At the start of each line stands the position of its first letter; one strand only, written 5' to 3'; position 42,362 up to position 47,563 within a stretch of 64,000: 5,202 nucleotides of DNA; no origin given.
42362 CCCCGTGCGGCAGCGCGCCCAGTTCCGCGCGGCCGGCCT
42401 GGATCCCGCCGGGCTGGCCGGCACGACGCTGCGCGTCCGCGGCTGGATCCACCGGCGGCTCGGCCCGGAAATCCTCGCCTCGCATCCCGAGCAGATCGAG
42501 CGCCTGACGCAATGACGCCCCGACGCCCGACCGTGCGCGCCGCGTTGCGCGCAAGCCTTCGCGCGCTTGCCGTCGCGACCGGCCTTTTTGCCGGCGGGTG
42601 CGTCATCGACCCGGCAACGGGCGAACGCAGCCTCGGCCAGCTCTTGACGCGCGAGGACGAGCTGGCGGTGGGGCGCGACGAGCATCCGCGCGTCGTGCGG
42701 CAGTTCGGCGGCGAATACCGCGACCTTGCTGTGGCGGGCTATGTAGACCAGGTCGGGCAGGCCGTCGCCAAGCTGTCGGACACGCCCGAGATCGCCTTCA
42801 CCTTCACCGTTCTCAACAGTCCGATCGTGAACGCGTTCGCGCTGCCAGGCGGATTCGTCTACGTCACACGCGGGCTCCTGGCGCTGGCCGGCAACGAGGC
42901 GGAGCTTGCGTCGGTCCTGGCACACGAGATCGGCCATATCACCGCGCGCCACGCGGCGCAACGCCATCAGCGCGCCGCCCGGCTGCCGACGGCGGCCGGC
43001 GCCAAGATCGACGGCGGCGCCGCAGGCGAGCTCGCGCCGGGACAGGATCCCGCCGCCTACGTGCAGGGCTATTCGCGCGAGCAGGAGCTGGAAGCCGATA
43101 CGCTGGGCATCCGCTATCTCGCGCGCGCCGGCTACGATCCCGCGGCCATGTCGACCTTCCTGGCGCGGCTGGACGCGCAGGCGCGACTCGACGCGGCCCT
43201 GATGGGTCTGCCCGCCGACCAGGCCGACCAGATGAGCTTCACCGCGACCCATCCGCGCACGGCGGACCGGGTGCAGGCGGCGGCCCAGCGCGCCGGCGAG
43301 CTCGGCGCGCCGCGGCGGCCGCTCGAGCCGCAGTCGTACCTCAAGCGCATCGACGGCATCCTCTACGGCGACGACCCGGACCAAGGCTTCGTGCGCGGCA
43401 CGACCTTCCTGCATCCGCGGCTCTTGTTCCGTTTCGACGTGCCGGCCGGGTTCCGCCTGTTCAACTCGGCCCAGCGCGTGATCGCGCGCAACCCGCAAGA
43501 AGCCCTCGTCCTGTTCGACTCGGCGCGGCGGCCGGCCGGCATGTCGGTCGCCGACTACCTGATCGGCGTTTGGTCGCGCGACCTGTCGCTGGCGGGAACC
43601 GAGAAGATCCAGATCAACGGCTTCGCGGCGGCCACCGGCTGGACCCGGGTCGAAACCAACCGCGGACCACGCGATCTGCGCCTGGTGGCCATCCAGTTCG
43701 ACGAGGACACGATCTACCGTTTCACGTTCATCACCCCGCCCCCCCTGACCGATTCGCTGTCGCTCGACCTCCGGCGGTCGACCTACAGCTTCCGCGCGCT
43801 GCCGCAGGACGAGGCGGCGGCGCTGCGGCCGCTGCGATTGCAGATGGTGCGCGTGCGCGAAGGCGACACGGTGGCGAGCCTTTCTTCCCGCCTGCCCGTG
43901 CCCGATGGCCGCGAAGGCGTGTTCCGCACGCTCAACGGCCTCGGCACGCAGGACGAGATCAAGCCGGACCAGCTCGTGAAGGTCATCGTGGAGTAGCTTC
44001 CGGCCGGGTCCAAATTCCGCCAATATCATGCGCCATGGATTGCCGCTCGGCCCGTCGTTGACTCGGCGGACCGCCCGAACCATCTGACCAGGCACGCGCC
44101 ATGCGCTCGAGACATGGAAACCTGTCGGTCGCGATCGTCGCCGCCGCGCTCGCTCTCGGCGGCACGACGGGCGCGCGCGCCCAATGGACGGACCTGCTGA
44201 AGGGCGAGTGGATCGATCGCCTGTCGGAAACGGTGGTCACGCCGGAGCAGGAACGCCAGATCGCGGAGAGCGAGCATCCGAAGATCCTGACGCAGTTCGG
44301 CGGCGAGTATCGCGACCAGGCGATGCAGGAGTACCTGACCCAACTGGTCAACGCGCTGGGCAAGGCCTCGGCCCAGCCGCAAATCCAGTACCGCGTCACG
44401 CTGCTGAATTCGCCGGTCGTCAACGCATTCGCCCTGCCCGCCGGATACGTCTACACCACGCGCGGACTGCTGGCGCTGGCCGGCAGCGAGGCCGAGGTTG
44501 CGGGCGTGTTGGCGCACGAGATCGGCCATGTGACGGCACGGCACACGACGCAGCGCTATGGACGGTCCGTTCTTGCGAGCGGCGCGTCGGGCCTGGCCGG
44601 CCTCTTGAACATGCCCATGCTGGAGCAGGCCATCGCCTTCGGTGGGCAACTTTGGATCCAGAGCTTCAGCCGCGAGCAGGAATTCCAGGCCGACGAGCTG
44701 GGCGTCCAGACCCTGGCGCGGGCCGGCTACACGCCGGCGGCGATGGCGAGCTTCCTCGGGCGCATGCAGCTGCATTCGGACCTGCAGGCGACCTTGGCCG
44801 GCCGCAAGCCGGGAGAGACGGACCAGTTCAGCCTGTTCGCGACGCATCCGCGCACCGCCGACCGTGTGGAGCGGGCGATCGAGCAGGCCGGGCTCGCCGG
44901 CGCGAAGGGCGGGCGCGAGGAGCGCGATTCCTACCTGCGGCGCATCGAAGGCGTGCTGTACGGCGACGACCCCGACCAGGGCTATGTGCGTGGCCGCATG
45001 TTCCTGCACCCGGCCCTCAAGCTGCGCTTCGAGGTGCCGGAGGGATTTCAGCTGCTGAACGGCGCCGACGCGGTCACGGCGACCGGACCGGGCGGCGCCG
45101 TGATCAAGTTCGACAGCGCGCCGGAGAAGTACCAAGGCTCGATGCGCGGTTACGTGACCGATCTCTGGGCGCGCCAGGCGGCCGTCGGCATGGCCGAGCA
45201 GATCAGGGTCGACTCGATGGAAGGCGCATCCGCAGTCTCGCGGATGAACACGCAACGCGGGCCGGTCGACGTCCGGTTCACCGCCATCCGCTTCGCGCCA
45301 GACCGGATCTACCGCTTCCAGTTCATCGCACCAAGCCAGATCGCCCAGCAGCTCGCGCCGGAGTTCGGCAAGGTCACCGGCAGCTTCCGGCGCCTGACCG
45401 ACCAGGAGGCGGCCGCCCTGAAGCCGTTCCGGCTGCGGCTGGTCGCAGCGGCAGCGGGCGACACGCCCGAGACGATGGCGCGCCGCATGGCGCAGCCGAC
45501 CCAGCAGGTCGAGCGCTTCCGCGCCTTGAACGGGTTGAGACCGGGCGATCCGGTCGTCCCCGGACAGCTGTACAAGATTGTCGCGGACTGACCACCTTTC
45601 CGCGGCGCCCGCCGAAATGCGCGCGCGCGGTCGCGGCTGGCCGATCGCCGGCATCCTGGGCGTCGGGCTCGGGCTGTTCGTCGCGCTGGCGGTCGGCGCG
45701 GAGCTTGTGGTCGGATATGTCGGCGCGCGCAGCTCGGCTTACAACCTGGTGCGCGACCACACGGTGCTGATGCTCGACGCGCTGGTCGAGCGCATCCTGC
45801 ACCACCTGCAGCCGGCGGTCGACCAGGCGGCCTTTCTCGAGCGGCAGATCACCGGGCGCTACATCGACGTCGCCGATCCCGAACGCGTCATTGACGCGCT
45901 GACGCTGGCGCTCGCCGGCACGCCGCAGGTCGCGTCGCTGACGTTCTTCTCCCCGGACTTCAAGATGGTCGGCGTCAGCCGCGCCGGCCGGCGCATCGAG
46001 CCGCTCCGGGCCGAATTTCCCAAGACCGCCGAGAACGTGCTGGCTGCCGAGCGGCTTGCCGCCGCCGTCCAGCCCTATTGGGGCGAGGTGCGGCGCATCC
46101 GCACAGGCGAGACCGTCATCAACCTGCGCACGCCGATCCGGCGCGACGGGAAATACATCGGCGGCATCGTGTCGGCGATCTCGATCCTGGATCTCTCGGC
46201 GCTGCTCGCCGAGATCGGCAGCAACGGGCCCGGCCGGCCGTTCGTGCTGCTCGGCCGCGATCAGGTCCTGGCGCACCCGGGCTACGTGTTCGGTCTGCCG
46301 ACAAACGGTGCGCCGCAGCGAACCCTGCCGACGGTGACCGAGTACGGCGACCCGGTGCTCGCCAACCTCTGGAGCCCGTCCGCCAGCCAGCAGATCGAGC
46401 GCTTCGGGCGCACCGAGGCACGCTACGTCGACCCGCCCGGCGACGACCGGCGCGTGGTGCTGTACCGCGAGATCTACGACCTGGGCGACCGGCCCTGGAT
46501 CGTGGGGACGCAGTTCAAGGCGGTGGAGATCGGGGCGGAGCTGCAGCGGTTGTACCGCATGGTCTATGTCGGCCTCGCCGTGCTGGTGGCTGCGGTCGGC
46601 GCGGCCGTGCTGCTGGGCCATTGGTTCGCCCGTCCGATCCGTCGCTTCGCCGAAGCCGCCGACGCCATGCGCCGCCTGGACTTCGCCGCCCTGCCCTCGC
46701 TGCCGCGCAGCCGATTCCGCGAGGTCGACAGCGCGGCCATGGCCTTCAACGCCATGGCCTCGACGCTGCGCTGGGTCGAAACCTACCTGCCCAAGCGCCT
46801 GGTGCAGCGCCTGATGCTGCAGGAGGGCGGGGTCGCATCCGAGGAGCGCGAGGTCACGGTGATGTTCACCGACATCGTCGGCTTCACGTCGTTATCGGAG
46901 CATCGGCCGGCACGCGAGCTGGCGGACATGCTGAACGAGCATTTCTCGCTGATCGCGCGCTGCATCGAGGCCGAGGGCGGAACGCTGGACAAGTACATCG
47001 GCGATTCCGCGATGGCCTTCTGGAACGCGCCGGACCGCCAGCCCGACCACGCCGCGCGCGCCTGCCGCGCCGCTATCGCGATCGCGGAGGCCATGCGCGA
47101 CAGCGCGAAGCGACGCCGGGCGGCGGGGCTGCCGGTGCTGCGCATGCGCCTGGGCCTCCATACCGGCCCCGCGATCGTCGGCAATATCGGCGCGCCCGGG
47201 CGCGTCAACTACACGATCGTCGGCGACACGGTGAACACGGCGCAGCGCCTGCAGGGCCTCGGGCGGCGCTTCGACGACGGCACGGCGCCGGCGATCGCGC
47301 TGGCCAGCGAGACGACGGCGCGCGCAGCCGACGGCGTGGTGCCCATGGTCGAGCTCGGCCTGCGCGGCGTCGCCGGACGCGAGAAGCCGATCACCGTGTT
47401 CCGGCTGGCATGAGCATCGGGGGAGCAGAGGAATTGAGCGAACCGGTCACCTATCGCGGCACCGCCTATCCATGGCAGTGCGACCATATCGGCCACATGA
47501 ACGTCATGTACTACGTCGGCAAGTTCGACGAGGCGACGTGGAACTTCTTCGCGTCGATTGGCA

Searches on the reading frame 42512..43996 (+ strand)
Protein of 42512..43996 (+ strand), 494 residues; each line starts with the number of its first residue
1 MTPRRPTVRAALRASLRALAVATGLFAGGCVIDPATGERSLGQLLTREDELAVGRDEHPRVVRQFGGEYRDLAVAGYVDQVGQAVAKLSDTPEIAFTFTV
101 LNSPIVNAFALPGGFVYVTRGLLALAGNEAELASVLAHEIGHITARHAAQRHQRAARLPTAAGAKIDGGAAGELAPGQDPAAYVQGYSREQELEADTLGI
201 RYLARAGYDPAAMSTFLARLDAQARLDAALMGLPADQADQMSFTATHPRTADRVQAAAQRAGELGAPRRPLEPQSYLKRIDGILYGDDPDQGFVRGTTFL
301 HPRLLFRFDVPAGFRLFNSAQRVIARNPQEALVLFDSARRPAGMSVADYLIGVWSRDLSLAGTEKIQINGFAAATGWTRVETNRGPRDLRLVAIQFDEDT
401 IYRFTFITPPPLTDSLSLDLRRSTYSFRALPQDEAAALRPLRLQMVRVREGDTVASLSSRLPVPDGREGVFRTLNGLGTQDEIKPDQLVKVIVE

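Call 57: search_protein_families(library=pfam, proteins=[window:42512-43996:+], max_evalue=0.0001)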
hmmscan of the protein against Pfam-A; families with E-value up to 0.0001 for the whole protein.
window:42512-43996:+ (494 aa): 1 family
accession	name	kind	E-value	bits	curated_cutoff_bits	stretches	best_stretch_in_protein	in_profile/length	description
PF01435.24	Peptidase_M48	-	2e-34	119.5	20.3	1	75-260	4-185/186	Peptidase family M48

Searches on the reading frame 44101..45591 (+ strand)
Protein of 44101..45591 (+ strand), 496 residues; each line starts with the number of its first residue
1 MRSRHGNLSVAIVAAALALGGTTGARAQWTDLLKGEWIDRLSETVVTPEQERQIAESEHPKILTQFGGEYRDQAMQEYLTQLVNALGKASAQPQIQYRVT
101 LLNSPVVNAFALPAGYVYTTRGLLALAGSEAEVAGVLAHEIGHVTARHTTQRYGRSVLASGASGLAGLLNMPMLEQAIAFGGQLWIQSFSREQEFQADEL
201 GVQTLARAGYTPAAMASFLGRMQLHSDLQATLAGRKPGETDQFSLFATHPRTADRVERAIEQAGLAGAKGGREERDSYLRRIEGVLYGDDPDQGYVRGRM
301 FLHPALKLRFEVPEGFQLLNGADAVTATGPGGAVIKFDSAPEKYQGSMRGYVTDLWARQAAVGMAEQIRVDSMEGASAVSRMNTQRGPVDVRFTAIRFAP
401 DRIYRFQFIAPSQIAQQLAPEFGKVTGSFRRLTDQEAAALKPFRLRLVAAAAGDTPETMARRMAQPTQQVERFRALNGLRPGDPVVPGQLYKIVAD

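Call 57: search_protein_families(library=pfam, proteins=[window:44101-45591:+], max_evalue=0.0001)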
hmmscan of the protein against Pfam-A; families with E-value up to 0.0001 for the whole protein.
window:44101-45591:+ (496 aa): 1 family
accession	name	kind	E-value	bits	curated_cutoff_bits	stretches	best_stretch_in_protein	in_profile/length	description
PF01435.24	Peptidase_M48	-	5e-32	111.7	20.3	1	75-259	3-182/186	Peptidase family M48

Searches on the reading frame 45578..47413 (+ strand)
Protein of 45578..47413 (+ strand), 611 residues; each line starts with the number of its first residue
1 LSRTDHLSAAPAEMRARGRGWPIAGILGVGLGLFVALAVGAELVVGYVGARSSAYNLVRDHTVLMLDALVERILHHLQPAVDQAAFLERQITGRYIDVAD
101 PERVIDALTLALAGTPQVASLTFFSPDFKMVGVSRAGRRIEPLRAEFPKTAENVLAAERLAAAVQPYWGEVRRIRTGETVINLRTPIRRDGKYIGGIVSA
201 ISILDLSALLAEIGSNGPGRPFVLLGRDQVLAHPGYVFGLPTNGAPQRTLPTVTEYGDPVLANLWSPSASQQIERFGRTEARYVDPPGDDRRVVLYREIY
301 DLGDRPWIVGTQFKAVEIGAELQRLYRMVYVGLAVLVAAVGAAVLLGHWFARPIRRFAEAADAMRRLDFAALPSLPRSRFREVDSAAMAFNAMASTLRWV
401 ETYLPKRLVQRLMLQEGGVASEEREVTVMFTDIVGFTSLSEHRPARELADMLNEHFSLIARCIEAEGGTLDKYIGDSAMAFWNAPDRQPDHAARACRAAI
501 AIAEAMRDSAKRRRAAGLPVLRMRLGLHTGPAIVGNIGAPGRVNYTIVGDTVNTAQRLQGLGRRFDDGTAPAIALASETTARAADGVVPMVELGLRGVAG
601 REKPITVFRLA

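Call 57: search_protein_families(library=pfam, proteins=[window:45578-47413:+], max_evalue=0.0001)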
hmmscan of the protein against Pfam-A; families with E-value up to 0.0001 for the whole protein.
window:45578-47413:+ (611 aa): 2 families
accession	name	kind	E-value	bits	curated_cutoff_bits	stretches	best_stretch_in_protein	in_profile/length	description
PF00211.25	Guanylate_cyc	-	2.1e-24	86.6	21.9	1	422-563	5-141/183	Adenylate and Guanylate cyclase catalytic domain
PF00672.30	HAMP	-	1.3e-05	25.8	25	1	345-398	1-52/53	HAMP domain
